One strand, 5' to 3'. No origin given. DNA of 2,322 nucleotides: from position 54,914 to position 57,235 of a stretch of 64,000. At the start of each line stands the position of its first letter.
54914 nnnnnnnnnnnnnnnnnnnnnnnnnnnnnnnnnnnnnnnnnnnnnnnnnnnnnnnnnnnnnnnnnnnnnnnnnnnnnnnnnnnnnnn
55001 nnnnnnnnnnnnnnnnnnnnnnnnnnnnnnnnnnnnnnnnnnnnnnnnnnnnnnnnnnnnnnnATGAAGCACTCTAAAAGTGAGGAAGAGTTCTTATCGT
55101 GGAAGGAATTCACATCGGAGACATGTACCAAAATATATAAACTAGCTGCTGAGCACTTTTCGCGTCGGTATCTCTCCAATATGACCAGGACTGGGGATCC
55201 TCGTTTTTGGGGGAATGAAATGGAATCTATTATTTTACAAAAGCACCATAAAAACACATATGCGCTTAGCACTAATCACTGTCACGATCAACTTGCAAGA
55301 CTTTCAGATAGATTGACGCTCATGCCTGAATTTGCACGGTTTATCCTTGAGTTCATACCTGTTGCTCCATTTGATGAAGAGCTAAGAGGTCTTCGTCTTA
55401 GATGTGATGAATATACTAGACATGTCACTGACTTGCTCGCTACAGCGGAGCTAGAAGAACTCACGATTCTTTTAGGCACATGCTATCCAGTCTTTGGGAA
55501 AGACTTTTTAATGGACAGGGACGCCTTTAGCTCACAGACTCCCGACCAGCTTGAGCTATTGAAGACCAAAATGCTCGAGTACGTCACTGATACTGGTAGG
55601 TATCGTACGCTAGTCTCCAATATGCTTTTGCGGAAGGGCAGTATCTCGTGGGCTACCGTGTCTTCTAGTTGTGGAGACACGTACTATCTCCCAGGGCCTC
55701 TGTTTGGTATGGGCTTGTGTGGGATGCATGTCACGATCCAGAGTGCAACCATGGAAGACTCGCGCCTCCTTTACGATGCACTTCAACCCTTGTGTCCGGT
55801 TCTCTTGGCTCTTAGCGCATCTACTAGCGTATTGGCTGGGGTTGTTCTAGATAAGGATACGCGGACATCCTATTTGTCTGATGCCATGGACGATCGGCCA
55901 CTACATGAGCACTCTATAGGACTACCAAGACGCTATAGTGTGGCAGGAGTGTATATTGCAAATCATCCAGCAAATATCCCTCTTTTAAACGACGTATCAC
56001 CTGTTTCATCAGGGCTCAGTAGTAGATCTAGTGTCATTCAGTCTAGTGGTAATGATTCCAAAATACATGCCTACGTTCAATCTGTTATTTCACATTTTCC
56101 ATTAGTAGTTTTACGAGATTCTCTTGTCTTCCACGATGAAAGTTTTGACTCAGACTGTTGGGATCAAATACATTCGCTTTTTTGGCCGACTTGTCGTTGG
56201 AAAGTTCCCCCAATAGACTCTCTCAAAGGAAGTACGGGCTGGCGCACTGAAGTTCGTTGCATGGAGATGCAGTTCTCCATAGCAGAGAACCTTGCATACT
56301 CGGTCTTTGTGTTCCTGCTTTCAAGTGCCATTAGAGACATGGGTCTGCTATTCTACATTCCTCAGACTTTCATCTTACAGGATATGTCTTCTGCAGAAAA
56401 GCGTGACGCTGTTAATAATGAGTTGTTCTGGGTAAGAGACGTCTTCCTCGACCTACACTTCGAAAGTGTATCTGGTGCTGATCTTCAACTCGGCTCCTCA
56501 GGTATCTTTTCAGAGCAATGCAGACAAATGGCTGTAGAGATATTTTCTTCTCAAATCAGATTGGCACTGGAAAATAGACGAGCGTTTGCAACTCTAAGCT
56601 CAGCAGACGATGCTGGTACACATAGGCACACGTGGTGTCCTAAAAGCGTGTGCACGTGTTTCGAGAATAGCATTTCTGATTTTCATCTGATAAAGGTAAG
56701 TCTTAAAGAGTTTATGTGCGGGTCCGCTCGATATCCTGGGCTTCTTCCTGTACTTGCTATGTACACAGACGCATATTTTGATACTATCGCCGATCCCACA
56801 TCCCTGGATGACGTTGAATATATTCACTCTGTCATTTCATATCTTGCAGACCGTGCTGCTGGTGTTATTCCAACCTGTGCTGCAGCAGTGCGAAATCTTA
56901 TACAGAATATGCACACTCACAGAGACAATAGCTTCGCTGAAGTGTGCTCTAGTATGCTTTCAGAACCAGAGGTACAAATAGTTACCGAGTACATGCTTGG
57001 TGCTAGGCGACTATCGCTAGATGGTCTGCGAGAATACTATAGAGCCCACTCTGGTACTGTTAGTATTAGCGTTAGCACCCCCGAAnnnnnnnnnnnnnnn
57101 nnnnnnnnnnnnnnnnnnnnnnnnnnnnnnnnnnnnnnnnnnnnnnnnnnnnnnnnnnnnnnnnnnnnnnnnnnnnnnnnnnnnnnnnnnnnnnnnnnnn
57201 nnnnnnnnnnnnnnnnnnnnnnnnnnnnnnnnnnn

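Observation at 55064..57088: A full-length eukaryotic-type glutamate-cysteine ligase (GCLC) in a genome whose lineage is described as lacking glutathione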

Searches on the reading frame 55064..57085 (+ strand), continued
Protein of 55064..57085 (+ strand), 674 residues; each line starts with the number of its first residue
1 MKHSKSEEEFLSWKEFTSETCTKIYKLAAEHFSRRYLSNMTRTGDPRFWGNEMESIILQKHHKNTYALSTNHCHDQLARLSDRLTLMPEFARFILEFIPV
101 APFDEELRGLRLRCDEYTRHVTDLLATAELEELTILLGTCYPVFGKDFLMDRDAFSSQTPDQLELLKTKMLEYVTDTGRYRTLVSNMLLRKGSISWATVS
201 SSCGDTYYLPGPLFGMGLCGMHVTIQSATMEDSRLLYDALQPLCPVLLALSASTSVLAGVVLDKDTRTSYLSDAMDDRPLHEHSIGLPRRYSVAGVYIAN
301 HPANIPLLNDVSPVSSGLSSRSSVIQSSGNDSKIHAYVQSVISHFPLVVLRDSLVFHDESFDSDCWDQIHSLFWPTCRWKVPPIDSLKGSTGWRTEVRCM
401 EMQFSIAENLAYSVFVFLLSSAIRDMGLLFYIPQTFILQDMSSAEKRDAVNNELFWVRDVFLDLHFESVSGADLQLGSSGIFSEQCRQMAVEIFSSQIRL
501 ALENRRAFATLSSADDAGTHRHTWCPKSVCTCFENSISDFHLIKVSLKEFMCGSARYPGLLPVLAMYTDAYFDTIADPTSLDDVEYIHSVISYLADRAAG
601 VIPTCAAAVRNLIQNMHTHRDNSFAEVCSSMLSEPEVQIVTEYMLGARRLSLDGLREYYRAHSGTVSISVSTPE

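Call 38: predict_structure(alignment_id=A1)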
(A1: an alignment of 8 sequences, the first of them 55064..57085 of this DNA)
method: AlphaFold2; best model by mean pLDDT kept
length: 674 residues; sequences in the alignment: 8
mean_pLDDT: 39.8   pTM: 0.33
mean pLDDT of the five models: 39.8, 36.7, 36.5, 34.1, 34.0
residues with pLDDT >= 90: 0; 70-90: 0; 50-70: 65; < 50: 609
segments of 3 or more residues with pLDDT < 50: 1-15, 39-114, 123-158, 160-162, 168-223, 225-232, 238-332, 340-377, 384-391, 399-579, 581-613, 622-659, 662-674
pLDDT, mean of each block of 10 residues (from residue 1): 34 50 55 52 36 31 26 32 32 34 37 49 45 32 33 46 49 39 36 31 27 27 47 48 43 31 32 32 31 36 40 39 42 50 44 44 44 46 46 50 35 39 35 34 30 39 34 37 41 41 41 40 36 37 44 45 44 46 44 43 41 51 46 46 37 45 42 37
secondary structure, 60 per line:
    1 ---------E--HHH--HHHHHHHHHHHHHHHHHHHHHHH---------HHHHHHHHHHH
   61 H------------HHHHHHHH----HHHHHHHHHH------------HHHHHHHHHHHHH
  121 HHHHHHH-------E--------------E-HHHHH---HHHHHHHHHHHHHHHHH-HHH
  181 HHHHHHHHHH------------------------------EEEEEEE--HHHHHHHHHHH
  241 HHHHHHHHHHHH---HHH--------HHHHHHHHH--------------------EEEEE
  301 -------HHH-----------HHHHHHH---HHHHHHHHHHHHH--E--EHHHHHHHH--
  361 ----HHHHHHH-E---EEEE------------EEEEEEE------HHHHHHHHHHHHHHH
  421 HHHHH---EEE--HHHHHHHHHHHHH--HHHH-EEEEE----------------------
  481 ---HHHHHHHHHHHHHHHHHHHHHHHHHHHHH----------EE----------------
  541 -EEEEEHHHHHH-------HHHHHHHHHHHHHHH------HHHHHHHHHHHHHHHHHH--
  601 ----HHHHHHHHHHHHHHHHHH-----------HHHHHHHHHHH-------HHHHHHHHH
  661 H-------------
elements in order (helices of 4 or more, strands of 3 or more residues): H18-40 H50-61 H74-81 H86-95 H108-127 H152-156 H160-176 H178-190 E221-227 H230-252 H267-275 E296-300 H322-328 H332-344 H351-358 H365-371 E377-380 E393-399 H406-425 E429-431 H434-446 H449-452 E454-458 H484-512 E542-546 H547-552 H560-574 H581-598 H605-622 H634-644 H652-661

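Call 63: predict_structure(alignment_id=A3)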
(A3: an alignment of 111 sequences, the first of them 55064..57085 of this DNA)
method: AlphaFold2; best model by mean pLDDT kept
length: 674 residues; sequences in the alignment: 111
mean_pLDDT: 90.4   pTM: 0.93
mean pLDDT of the five models: 90.4, 90.1, 89.7, 89.4, 89.2
residues with pLDDT >= 90: 523; 70-90: 81; 50-70: 59; < 50: 11
segments of 3 or more residues with pLDDT < 50: 666-674
pLDDT, mean of each block of 10 residues (from residue 1): 78 96 93 94 96 97 91 89 95 96 96 97 95 96 93 92 91 92 94 92 94 94 98 98 98 97 97 94 89 95 93 73 71 93 95 80 86 96 91 98 98 98 95 97 98 97 71 57 90 95 88 66 81 67 97 97 97 88 97 98 98 90 66 95 97 97 63 41
secondary structure, 60 per line:
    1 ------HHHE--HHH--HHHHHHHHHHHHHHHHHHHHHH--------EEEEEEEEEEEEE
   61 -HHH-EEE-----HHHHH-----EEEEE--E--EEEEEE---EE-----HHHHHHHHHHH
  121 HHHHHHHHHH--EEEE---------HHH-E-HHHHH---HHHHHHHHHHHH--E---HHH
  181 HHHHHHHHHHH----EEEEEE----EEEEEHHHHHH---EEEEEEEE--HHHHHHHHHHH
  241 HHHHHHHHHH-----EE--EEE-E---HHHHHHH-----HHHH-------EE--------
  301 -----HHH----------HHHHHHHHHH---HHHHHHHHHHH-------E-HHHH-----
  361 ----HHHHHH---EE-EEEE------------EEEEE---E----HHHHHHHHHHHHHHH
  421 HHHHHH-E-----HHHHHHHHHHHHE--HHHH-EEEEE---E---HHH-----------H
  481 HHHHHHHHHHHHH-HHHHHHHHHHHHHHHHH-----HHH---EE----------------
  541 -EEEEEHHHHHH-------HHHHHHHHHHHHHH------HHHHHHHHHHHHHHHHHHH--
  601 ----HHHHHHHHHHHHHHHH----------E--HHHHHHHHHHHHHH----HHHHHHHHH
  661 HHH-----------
elements in order: H18-39 E48-60 E66-68 H74-78 E84-88 E94-99 H110-130 E133-136 H152-156 H160-171 H178-191 E196-201 E206-210 H211-216 E220-227 H230-250 E260-262 H268-274 H280-283 H319-328 H332-342 H352-355 H365-370 E377-380 E393-397 H406-426 H434-445 H449-452 E454-458 H480-493 H495-511 E542-546 H547-552 H560-573 H580-598 H605-620 H634-647 H652-663

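Call 65: fold_search(model_id=the predicted structure, library=pdb)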
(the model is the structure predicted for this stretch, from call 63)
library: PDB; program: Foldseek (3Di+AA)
matches with E <= 10: 286; with E <= 0.001: 15
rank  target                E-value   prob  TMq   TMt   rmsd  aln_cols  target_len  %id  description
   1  3ig5                  7.6e-25  1.00  0.71  0.71   7.0       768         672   18  Saccharomyces cerevisiae glutamate cysteine ligase in complex with Mg2+ and L-glutamate (released 2009-09-01)
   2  1r8g_B                1.2e-06  1.00  0.40  0.71   6.7       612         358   10  Structure and function of YbdK (released 2004-08-17)
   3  1r8g_A                1.4e-06  1.00  0.37  0.66  10.2       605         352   10  Structure and function of YbdK (released 2004-08-17)
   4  2gwc_A                1.8e-06  1.00  0.33  0.49  11.1       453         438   11  Crystal structure of plant glutamate cysteine ligase in complex with a transition state analogue (released 2006-06-20)
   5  1tt4_A                2.7e-06  1.00  0.37  0.66   9.8       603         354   11  Structure of NP459575, a predicted glutathione synthase from Salmonella typhimurium (released 2004-08-17)
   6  2gwc_B                2.8e-06  1.00  0.32  0.48  10.6       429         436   12  Crystal structure of plant glutamate cysteine ligase in complex with a transition state analogue (released 2006-06-20)
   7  2gwc_F                2.8e-06  1.00  0.31  0.46  11.0       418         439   12  Crystal structure of plant glutamate cysteine ligase in complex with a transition state analogue (released 2006-06-20)
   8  1v4g_C                8.5e-05  1.00  0.35  0.44  14.4       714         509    9  Crystal Structure of gamma-Glutamylcysteine Synthetase from Escherichia coli B (released 2004-10-05)
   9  1v4g_D                1.3e-04  1.00  0.34  0.43  15.3       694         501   10  Crystal Structure of gamma-Glutamylcysteine Synthetase from Escherichia coli B (released 2004-10-05)
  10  1v4g_A                1.5e-04  1.00  0.36  0.46  15.9       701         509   10  Crystal Structure of gamma-Glutamylcysteine Synthetase from Escherichia coli B (released 2004-10-05)
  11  1va6_B                1.8e-04  1.00  0.31  0.39  17.5       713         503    9  Crystal structure of Gamma-glutamylcysteine synthetase from Escherichia Coli B complexed with Transition-state analogu (released 2004-10-05)
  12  3nzt                  2.4e-04  1.00  0.39  0.50  15.9       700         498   10  2.0 Angstrom Crystal structure of Glutamate--Cysteine Ligase (gshA) ftom Francisella tularensis in Complex with AMP (released 2010-07-28)
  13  1v4g_B                4.1e-04  1.00  0.36  0.46  15.0       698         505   10  Crystal Structure of gamma-Glutamylcysteine Synthetase from Escherichia coli B (released 2004-10-05)
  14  2d32_B                5.9e-04  1.00  0.36  0.46  15.6       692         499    9  Crystal Structure of Michaelis Complex of gamma-Glutamylcysteine Synthetase (released 2006-11-14)
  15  2d33_C                6.8e-04  1.00  0.30  0.38  16.2       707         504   10  Crystal Structure of gamma-Glutamylcysteine Synthetase Complexed with Aluminum Fluoride (released 2006-11-14)
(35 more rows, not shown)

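Call 73: list_cluster_members(proteins=[P0016, P0017, P0018, P0019, P0020, P0029, P0031, P0032, P0034, P0038])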
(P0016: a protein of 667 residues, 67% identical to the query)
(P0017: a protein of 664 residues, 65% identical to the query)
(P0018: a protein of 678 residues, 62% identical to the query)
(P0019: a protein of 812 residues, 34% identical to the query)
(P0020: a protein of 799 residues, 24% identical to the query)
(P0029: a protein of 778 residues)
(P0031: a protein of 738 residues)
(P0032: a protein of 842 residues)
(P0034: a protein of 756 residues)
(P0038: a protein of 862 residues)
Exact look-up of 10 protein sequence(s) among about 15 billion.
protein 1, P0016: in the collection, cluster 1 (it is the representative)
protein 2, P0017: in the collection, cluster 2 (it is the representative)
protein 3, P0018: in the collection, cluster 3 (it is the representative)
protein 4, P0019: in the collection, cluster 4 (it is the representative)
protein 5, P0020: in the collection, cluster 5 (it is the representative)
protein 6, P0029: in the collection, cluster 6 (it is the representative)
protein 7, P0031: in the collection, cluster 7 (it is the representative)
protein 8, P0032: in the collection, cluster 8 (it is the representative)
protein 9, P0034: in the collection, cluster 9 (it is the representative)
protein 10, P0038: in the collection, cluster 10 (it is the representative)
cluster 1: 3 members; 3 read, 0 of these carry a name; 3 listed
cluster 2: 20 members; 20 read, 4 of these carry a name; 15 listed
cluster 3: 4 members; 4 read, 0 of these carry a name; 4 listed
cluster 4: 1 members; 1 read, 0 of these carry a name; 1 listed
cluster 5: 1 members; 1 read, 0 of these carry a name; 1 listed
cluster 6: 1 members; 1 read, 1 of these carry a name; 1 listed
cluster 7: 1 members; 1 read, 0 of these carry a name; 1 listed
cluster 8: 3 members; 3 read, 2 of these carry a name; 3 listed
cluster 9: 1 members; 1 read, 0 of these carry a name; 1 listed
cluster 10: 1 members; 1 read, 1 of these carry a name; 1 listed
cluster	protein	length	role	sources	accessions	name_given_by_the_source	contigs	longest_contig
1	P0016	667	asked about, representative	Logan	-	-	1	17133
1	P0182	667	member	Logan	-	-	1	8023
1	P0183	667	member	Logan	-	-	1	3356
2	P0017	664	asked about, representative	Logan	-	-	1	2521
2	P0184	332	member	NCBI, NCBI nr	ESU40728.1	Glutamate--cysteine ligase [Giardia duodenalis] | Glutamate--cysteine ligase [Giardia intestinalis]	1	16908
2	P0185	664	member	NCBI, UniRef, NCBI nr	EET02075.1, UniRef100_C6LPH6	Glutamate-cysteine ligase [Giardia duodenalis ATCC 50581] | Glutamate--cysteine ligase n=2 Tax=Giardia intestinalis TaxID=5741 RepID=C6LPH6_GIAIB | Glutamate-cysteine ligase [Giardia intestinalis ATCC 50581]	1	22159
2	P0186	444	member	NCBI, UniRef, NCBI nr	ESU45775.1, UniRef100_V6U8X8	Glutamate--cysteine ligase [Giardia duodenalis] | Glutamate--cysteine ligase n=1 Tax=Giardia intestinalis TaxID=5741 RepID=V6U8X8_GIAIN | Glutamate--cysteine ligase [Giardia intestinalis]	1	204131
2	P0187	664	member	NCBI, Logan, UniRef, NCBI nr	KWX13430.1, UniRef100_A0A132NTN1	Glutamate-cysteine ligase [Giardia duodenalis assemblage B] | Glutamate--cysteine ligase n=1 Tax=Giardia duodenalis assemblage B TaxID=1394984 ... | Glutamate-cysteine ligase [Giardia intestinalis assemblage B]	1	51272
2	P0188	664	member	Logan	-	-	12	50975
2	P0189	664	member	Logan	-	-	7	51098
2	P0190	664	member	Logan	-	-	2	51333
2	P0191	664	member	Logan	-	-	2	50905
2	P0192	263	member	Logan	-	-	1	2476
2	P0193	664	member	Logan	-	-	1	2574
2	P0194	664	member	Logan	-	-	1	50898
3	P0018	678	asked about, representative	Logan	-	-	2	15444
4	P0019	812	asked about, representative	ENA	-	-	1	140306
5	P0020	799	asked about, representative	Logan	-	-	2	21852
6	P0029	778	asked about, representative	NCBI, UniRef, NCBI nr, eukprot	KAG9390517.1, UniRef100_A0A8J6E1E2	Glutamate-cysteine ligase catalytic subunit [Carpediemonas membranifera] | Glutamate--cysteine ligase n=1 Tax=Carpediemonas membranifera TaxID=201153 ... | KAG9390517.1 Glutamate-cysteine ligase catalytic subunit [Carpediemonas membranifera]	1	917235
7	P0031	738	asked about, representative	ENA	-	-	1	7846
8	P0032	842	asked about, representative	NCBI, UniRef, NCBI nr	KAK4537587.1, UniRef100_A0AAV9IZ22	hypothetical protein CDCA_CDCA13G3612 [Cyanidium caldarium] | Glutamate--cysteine ligase n=1 Tax=Cyanidium caldarium TaxID=2771 RepID=A0AAV9IZ22_CYACA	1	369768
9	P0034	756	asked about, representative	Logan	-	-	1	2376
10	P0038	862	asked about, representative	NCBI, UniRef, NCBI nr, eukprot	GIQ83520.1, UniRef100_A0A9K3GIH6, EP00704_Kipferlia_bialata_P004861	glutamate-cysteine ligase catalytic subunit [Kipferlia bialata] | Glutamate--cysteine ligase n=1 Tax=Kipferlia bialata TaxID=797122 RepID=A0A9K3GIH6_9EUKA | g4861.t1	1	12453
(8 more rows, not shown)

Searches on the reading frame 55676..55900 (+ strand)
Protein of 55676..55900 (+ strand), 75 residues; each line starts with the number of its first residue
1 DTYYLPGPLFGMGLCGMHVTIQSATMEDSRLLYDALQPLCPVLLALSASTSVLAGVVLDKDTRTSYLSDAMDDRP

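Call 72: search_solved_structures(query=window:55676-55900:+, max_evalue=10, show_alignments=5)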
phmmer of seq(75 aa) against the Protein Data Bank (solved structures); distinct sequences matched with E-value up to 10: 1.
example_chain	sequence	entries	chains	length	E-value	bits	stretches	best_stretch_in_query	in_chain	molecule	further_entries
3ig5_A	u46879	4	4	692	1.3e-09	41.2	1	4-74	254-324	Glutamate-cysteine ligase | Glutamate--cysteine ligase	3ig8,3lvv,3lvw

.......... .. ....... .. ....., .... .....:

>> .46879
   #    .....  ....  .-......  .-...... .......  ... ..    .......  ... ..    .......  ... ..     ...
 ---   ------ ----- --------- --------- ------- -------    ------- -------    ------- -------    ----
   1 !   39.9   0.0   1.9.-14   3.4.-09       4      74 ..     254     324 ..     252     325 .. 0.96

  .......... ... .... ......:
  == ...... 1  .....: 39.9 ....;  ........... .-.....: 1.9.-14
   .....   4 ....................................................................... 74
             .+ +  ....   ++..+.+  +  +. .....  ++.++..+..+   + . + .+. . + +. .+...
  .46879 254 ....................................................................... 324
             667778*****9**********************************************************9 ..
